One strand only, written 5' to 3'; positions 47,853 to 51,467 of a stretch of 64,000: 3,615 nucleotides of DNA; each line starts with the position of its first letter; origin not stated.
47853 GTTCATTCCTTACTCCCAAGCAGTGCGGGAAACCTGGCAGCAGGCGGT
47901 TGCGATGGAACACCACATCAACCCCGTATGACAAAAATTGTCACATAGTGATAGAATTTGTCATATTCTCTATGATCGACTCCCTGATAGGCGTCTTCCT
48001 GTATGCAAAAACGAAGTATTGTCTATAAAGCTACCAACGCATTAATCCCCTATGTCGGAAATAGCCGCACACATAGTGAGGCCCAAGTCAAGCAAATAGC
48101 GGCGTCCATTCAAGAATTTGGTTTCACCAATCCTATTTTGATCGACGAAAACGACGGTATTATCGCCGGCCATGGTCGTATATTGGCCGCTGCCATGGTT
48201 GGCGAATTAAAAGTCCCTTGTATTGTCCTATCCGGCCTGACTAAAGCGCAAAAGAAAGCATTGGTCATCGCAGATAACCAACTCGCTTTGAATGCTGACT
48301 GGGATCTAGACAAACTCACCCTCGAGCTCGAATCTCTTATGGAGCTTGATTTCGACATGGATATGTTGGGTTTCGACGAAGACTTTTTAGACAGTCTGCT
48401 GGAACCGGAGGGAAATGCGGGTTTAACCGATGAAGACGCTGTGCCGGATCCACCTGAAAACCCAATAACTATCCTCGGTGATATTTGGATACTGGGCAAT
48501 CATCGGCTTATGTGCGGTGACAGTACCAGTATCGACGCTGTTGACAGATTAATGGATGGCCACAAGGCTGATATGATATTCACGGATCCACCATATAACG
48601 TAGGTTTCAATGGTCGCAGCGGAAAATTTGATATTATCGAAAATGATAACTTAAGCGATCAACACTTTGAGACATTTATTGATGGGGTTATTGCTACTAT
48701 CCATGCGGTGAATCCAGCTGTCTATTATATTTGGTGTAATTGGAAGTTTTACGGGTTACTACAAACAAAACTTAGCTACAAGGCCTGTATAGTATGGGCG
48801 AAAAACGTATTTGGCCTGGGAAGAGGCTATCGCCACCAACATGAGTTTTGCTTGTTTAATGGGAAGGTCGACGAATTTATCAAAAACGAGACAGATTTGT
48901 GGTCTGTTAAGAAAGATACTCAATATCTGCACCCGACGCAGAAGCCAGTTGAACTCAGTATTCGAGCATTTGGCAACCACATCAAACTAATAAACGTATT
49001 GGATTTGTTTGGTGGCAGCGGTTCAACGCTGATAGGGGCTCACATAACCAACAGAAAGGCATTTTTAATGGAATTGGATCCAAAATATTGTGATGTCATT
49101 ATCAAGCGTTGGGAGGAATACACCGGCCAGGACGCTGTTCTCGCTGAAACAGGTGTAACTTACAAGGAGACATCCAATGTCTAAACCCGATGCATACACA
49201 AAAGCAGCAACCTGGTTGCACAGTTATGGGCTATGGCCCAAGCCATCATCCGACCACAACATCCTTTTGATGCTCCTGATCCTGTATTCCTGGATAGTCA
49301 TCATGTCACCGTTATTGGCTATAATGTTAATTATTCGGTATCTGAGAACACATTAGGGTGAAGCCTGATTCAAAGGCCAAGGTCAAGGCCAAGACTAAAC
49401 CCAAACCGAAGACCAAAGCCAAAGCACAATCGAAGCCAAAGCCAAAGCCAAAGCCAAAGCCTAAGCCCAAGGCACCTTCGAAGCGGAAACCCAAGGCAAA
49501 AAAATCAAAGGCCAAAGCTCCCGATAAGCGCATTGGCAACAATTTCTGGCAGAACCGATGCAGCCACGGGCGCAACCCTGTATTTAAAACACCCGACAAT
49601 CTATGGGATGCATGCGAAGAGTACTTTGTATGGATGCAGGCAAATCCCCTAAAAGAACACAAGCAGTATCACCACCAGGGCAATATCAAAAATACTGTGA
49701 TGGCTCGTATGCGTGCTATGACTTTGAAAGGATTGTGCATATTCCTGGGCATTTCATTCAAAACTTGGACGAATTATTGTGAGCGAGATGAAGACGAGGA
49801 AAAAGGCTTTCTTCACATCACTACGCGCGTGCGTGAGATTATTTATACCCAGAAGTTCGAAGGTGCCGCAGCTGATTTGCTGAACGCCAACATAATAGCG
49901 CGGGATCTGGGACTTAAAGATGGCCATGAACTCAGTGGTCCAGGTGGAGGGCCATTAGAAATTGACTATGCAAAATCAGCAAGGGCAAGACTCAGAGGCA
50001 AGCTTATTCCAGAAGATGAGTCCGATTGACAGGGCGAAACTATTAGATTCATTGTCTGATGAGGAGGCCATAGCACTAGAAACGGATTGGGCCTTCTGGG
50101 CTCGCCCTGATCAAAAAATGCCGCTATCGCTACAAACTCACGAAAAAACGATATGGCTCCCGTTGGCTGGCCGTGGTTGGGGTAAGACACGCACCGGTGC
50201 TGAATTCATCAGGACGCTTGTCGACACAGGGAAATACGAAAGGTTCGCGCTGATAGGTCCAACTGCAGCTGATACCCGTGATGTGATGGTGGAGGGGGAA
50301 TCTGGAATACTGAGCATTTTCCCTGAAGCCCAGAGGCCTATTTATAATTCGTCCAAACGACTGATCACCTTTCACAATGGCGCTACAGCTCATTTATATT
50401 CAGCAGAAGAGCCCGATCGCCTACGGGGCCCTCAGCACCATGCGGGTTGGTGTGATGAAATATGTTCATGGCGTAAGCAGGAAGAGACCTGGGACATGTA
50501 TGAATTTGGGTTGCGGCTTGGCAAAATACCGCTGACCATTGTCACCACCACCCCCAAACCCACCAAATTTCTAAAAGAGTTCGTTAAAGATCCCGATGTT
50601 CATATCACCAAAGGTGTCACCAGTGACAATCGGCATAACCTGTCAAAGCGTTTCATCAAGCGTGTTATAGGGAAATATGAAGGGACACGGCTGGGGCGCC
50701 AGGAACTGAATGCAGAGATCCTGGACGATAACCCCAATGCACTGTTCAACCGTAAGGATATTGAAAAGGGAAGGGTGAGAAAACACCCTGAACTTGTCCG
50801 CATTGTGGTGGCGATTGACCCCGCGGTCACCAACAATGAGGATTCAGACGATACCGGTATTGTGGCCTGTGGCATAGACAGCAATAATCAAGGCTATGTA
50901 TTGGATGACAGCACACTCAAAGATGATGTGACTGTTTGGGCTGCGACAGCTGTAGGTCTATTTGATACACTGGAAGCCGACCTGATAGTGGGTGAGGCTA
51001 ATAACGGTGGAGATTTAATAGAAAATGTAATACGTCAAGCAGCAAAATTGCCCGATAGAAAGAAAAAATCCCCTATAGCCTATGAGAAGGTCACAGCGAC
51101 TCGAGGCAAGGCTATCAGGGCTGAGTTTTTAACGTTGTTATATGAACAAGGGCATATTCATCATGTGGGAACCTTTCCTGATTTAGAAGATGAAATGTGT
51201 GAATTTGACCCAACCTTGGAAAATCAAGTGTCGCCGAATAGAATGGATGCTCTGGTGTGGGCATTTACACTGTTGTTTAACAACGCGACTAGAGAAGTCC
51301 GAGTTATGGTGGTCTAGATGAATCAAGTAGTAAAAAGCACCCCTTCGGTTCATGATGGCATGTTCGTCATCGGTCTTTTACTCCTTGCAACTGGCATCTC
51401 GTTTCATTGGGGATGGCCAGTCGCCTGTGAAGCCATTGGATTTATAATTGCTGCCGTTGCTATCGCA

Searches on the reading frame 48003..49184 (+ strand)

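Call 16: search_protein_families(library=pfam, proteins=[window:48003-49184:+], max_evalue=0.01)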
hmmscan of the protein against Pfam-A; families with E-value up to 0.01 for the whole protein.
window:48003-49184:+ (393 aa): 3 families
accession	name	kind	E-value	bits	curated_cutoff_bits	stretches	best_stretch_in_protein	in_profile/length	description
PF01555.25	N6_N4_Mtase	-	8e-16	59.1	26.7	1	190-367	2-220/221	DNA methylase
PF03602.21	Cons_hypoth95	-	5.4e-06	26.6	24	0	322-374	35-88/182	Conserved hypothetical protein 95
PF02195.25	ParB_N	-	0.0026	18.2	26.3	1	22-76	20-78/95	ParB N-terminal domain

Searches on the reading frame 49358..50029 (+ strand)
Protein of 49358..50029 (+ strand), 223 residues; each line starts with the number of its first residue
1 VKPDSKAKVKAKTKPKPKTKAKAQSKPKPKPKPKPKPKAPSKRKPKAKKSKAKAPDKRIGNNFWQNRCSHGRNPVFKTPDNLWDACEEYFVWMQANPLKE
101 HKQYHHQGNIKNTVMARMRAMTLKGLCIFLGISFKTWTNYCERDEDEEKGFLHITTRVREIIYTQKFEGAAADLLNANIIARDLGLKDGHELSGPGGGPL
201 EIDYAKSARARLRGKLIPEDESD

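Call 16: search_protein_families(library=pfam, proteins=[window:49358-50029:+], max_evalue=0.01)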
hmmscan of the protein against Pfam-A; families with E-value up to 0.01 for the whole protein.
window:49358-50029:+ (223 aa): 1 family
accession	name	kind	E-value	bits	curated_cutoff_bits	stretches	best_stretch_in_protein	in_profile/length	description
PF16677.11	GP3_package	-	4.1e-23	82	29.4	1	71-190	1-103/105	DNA-packaging protein gp3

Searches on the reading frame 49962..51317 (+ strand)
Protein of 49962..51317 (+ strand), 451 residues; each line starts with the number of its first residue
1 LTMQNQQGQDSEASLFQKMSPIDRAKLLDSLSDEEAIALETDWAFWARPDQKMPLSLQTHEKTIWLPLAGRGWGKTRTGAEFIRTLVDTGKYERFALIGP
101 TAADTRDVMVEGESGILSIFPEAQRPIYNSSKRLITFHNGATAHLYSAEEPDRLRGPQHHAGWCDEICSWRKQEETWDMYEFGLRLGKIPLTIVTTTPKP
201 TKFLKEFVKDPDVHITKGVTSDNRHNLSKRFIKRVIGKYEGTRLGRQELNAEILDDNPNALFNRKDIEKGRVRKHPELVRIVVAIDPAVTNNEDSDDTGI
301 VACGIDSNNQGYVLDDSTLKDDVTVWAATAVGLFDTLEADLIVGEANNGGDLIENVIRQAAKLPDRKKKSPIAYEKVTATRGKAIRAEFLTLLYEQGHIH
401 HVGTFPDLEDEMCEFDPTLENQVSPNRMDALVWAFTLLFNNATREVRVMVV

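Call 16: search_protein_families(library=pfam, proteins=[window:49962-51317:+], max_evalue=0.01)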
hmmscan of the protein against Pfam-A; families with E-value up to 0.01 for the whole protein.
window:49962-51317:+ (451 aa): 2 families
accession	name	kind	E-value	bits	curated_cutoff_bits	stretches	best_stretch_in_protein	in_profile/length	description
PF03237.21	Terminase_6N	-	2.2e-33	116.1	22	1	68-268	3-214/215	Terminase large subunit, T4likevirus-type, N-terminal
PF17289.8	Terminase_6C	-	0.00036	21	22.6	1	284-435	2-152/155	Terminase RNaseH-like domain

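Call 77: find_homologous_proteins(query=window:49962-51317:+)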
Query window:49962-51317:+ (451 aa): 7998 proteins with E <= 0.001 among 8000 candidates; the best 120 are listed.
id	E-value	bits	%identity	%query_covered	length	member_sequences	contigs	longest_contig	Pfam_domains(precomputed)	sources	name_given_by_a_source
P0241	3.1e-279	944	90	100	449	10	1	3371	PF03237.22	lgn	-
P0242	1.1e-262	889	87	100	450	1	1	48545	PF17289.9,PF03237.22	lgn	-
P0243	1.8e-226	770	75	100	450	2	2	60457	PF17289.9,PF03237.22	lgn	-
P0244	8.5e-221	751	75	97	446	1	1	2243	PF17289.9,PF03237.22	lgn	-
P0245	6.9e-220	748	80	63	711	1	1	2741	PF17289.9,PF03237.22,PF14890.12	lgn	-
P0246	5.5e-216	736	76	93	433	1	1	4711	PF17289.9,PF03237.22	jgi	-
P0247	2.0e-214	730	73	97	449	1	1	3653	PF17289.9,PF03237.22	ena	-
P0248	5.1e-208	709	72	97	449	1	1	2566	PF17289.9,PF03237.22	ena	-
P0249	6.0e-189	646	65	97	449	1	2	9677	PF17289.9,PF03237.22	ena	-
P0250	1.1e-144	500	48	93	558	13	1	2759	PF17289.9,PF03237.22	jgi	-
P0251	2.1e-143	496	53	97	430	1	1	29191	PF17289.9,PF03237.22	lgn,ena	-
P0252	2.3e-143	496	56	92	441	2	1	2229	PF17289.9,PF03237.22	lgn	-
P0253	8.9e-143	494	55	96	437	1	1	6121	PF17289.9,PF03237.22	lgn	-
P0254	4.1e-142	492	56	95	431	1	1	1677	PF17289.9,PF03237.22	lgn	-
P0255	7.1e-142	491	54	94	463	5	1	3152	PF17289.9,PF03237.22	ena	-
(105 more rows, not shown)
